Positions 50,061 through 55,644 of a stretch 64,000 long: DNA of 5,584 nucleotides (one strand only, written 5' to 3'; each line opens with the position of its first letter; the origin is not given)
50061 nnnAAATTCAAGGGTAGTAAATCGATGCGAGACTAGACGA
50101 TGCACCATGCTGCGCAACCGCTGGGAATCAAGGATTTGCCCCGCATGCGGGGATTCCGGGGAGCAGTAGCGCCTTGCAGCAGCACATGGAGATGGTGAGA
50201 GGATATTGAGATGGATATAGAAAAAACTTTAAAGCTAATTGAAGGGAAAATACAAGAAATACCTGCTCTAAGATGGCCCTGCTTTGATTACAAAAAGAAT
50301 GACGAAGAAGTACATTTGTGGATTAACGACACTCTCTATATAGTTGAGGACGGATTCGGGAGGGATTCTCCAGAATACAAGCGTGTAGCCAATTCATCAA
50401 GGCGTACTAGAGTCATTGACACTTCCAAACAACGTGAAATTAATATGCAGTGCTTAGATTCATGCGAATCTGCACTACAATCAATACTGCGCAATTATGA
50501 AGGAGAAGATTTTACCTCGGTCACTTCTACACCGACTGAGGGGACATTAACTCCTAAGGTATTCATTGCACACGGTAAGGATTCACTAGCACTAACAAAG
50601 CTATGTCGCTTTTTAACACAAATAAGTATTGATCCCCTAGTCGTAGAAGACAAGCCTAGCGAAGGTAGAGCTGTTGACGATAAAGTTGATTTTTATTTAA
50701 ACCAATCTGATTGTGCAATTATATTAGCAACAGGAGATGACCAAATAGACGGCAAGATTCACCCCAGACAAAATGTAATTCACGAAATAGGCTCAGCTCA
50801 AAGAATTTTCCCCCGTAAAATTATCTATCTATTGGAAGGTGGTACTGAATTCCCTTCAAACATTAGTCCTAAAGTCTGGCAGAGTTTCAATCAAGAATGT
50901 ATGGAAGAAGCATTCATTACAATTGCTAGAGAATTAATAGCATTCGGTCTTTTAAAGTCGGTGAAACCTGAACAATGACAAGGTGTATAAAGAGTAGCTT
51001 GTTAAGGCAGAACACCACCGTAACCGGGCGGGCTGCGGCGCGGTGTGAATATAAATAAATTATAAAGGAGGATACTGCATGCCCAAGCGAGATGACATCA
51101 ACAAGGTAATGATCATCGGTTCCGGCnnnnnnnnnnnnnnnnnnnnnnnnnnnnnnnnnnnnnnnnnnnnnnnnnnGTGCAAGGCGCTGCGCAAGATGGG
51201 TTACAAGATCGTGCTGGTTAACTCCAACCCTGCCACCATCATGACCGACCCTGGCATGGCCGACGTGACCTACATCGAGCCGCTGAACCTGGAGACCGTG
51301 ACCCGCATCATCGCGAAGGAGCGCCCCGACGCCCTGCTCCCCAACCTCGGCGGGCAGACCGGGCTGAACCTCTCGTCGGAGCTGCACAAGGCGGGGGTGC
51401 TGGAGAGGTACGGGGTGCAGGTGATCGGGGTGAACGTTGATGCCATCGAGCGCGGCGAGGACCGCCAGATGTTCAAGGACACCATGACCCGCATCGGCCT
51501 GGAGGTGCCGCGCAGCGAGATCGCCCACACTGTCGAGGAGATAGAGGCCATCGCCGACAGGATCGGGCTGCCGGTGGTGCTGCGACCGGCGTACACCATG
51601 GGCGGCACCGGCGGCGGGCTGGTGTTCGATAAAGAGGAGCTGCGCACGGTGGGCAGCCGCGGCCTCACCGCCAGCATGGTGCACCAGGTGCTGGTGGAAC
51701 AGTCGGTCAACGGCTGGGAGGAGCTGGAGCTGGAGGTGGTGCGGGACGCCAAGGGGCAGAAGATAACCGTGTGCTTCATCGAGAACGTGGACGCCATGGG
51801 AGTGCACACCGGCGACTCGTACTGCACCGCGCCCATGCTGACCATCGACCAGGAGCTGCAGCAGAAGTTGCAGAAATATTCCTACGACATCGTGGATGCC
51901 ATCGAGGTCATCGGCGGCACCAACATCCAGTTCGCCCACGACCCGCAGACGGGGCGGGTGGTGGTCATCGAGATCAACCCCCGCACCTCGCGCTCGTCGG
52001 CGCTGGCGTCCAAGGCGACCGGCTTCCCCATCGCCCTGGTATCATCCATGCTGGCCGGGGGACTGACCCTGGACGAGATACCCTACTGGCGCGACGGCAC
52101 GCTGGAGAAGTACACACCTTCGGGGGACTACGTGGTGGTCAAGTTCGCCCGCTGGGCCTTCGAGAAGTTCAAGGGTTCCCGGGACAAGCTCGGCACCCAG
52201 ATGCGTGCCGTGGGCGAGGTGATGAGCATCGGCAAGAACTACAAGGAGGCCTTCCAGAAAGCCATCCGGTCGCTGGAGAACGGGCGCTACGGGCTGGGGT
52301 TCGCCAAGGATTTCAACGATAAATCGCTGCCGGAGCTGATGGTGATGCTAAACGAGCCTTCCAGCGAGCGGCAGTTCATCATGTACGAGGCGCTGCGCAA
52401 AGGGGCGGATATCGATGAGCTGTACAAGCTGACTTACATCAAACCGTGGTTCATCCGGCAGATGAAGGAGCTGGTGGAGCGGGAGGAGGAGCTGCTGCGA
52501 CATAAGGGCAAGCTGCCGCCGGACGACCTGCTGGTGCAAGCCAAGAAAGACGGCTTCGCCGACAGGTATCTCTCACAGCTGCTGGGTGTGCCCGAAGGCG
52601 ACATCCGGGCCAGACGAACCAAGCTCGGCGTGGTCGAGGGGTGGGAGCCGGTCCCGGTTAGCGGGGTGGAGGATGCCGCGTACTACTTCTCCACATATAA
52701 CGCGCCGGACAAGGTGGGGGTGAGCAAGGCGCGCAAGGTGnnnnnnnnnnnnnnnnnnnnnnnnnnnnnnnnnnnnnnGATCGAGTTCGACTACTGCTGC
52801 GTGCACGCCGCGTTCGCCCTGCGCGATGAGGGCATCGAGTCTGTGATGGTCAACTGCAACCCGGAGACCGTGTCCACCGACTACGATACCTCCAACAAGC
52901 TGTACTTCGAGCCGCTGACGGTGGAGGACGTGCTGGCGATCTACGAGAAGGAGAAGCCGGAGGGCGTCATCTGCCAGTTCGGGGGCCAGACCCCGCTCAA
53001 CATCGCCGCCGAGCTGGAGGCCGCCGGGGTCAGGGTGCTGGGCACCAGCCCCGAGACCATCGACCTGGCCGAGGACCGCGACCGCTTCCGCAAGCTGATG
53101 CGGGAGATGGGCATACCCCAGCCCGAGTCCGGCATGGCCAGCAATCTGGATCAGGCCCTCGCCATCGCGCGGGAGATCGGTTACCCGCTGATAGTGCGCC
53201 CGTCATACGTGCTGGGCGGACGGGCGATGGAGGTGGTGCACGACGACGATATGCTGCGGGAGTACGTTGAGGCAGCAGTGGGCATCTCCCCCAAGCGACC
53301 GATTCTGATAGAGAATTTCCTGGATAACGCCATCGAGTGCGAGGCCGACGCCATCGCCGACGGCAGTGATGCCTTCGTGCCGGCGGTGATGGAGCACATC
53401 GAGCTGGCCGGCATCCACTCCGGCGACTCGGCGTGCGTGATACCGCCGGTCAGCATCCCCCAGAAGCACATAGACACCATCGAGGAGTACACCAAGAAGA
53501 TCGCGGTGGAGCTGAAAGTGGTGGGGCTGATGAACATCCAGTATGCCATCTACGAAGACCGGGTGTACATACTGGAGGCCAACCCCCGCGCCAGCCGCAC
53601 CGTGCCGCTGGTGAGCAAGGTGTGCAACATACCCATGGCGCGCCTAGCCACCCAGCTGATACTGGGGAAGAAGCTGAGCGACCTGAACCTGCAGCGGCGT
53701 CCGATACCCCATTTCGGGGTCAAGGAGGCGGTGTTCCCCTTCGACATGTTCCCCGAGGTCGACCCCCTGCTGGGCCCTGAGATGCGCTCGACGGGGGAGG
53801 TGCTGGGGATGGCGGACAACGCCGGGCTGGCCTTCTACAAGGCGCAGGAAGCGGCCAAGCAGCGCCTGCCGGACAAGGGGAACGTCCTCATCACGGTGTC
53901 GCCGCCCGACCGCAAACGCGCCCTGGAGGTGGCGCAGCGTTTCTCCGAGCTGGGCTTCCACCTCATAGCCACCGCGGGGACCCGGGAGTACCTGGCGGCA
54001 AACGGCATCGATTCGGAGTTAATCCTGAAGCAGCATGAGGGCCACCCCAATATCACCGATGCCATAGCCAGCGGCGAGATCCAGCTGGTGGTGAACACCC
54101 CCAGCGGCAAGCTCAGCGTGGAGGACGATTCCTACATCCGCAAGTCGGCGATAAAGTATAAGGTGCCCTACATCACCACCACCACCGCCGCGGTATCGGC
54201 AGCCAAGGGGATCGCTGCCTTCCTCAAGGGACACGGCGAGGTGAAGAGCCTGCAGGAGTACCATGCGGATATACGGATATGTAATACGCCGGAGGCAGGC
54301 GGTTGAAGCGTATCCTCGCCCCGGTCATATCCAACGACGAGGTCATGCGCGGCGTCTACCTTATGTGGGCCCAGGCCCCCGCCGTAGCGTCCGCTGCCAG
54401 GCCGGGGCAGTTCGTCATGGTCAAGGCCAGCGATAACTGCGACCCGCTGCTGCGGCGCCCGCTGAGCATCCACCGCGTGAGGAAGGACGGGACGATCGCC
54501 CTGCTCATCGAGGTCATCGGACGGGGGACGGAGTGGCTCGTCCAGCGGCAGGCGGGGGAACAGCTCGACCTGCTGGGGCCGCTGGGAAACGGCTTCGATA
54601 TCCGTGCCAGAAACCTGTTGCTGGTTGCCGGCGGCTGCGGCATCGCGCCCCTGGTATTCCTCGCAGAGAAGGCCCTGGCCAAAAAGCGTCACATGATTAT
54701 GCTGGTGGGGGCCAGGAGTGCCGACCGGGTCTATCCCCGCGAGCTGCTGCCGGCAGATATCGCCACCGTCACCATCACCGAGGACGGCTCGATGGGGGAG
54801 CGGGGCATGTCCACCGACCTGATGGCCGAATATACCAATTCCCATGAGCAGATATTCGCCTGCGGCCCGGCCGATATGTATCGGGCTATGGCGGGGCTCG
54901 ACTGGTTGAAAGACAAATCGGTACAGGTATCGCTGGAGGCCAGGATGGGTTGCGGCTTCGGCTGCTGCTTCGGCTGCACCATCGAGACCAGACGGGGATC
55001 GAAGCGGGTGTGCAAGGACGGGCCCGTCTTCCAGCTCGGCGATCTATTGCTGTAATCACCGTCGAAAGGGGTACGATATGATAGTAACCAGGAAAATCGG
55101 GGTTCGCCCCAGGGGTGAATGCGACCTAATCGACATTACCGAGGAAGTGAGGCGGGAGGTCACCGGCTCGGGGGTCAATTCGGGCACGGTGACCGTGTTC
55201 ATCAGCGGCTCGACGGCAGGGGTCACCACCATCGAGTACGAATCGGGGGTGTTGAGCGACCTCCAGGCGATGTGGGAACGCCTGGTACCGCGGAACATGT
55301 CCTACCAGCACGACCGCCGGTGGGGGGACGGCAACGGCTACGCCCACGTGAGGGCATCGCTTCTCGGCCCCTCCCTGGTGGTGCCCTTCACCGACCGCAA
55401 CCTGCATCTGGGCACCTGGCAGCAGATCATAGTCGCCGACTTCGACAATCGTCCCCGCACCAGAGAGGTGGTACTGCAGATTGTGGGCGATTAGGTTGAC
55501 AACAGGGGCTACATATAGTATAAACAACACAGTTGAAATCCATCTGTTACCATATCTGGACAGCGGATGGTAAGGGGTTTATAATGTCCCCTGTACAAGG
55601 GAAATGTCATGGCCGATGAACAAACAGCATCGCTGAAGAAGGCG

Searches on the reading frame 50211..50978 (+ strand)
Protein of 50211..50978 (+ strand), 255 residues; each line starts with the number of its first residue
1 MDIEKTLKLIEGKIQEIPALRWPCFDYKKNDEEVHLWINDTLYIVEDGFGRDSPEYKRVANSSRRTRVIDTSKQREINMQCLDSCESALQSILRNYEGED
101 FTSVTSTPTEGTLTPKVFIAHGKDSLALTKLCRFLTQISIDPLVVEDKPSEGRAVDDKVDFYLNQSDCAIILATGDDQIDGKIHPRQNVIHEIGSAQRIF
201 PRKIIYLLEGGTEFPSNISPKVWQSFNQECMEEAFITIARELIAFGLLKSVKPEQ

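Call 53: search_protein_families(library=pfam, proteins=[window:50211-50978:+], max_evalue=0.0001)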
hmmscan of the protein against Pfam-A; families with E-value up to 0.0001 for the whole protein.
window:50211-50978:+ (255 aa): 1 family
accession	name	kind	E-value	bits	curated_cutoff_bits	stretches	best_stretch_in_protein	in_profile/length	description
PF10137.14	CAP12-PCTIR_TIR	-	1.2e-18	67.7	24.7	1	116-227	1-118/119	CAP12/Pycsar effector protein, TIR domain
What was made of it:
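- A PF10137 TIR gene lies at 50211-50978 (call 53).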

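Call 55: search_protein_families(library=padloc, proteins=[window:50211-50978:+], max_evalue=0.01)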
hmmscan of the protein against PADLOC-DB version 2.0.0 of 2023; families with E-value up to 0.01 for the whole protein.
window:50211-50978:+ (255 aa): 5 families
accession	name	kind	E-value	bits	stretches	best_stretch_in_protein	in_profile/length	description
PDLC05005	PDC-S35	-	1e-27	95.5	1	1-247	1-255/264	-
PDLC05007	PDC-S35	-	5.4e-20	70.2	1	51-246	78-269/278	-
PDLC05006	PDC-S35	-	1.1e-18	65.5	1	75-247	44-224/231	-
PDLC05003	PDC-S35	-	1.5e-17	62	1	67-246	40-232/245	-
PDLC05004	PDC-S35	-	2.9e-17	61.2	1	76-244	78-254/265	-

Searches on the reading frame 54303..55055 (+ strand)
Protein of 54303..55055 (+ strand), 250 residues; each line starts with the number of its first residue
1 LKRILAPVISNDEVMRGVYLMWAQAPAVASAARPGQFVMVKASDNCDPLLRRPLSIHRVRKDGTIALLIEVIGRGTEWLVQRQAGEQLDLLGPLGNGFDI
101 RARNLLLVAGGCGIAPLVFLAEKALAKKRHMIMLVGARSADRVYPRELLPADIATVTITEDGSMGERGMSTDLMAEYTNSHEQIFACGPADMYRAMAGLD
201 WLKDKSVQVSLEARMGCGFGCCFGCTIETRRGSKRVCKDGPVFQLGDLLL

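Call 3: search_protein_families(library=pfam, proteins=[window:54303-55055:+], max_evalue=0.01)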
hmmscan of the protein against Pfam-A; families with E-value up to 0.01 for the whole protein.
window:54303-55055:+ (250 aa): 3 families
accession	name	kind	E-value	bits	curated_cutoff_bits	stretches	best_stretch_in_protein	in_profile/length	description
PF10418.14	DHODB_Fe-S_bind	-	8.2e-13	48.3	23.9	1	212-248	1-40/41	Iron-sulfur cluster binding domain of dihydroorotate dehydrogenase B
PF00175.26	NAD_binding_1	-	2.6e-06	28.5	22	1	107-196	1-107/109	Oxidoreductase NAD-binding domain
PF00970.30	FAD_binding_6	-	0.0091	16.8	21.1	0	33-96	31-96/99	Oxidoreductase FAD-binding domain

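Call 4: search_protein_families(library=ncbifam, proteins=[window:54303-55055:+], max_evalue=0.01)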
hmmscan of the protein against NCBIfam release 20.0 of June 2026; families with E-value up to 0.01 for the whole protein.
window:54303-55055:+ (250 aa): 23 families
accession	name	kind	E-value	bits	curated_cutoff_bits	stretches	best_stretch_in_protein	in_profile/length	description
NF000799.0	PRK00054.1-4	equivalog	1.3e-57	194.8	314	1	7-250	8-258/258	dihydroorotate dehydrogenase electron transfer subunit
NF000798.0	PRK00054.1-3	equivalog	2.2e-51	174.9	219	1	6-248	8-242/244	dihydroorotate dehydrogenase electron transfer subunit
NF000796.0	PRK00054.1-1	equivalog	7.6e-43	146.6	224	1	31-247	28-234/254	dihydroorotate dehydrogenase electron transfer subunit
NF000797.0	PRK00054.1-2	equivalog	8.3e-41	140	270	1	8-249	19-266/267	dihydroorotate dehydrogenase electron transfer subunit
NF004862.0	PRK06222.1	subfamily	2.1e-40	139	220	1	8-244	4-244/281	sulfide/dihydroorotate dehydrogenase-like FAD/NAD-binding protein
NF009414.0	PRK12778.1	equivalog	1.9e-38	132.3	1103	1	8-244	4-244/752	bifunctional dihydroorotate dehydrogenase B NAD binding subunit/NADPH-dependent glutamate synthase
NF006220.0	PRK08345.1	subfamily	3.6e-25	88.8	395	2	167-248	201-287/294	cytochrome-c3 hydrogenase subunit gamma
NF009413.0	PRK12775.1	equivalog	1.9e-21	75.6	1895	1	18-244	13-244/1006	putative trifunctional 2-polyprenylphenol hydroxylase/glutamate synthase subunit beta/ferritin domain-containing protein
TIGR02911.1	sulfite_red_B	equivalog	6.3e-21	74.6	288.6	1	13-244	12-252/261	anaerobic sulfite reductase subunit AsrB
NF040830.1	sulfhyd_ShyC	equivalog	1.9e-20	73.2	600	2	32-140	39-148/288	NAD(P)-dependent hydrogenase/sulfhydrogenase 2 subunit gamma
NF040835.1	sulfhyd_HydG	equivalog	1.2e-17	64.1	650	1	24-248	40-284/292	NADPH-dependent hydrogenase/sulfhydrogenase 1 subunit gamma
NF004470.0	PRK05802.1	equivalog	1.7e-16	60.1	313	1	6-238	68-315/330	sulfide/dihydroorotate dehydrogenase-like FAD/NAD-binding protein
NF009415.0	PRK12779.1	equivalog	7.6e-14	50.6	1519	1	9-241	654-911/944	putative bifunctional glutamate synthase subunit beta/2-polyprenylphenol hydroxylase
NF040810.1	BenC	equivalog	8.9e-12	44.8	430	1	33-208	135-321/333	benzoate 1,2-dioxygenase electron transfer component BenC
NF058606.1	GlBtMonoRdsGbcB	equivalog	3.4e-08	32.8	500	1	23-148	35-167/362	glycine betaine monooxygenase reductase subunit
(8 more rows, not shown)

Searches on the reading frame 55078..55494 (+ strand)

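Call 3: search_protein_families(library=pfam, proteins=[window:55078-55494:+], max_evalue=0.01)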
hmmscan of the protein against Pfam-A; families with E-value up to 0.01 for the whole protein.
window:55078-55494:+ (138 aa): 1 family
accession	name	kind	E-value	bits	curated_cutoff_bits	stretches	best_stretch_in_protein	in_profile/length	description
PF01894.22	UPF0047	-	3.7e-35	121.1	27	1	19-135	1-117/117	Uncharacterised protein family UPF0047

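Call 4: search_protein_families(library=ncbifam, proteins=[window:55078-55494:+], max_evalue=0.01)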
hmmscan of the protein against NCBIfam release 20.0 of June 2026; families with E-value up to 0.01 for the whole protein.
window:55078-55494:+ (138 aa): 1 family
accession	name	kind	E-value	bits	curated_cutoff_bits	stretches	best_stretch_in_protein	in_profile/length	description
TIGR00149.1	TIGR00149_YjbQ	hypoth_equivalog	7.3e-30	103.4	67.75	1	14-138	10-132/132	secondary thiamine-phosphate synthase enzyme YjbQ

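Call 55: search_protein_families(library=padloc, proteins=[window:55078-55494:+], max_evalue=0.01)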
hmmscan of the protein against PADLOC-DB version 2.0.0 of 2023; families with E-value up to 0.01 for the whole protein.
window:55078-55494:+ (138 aa): 0 families
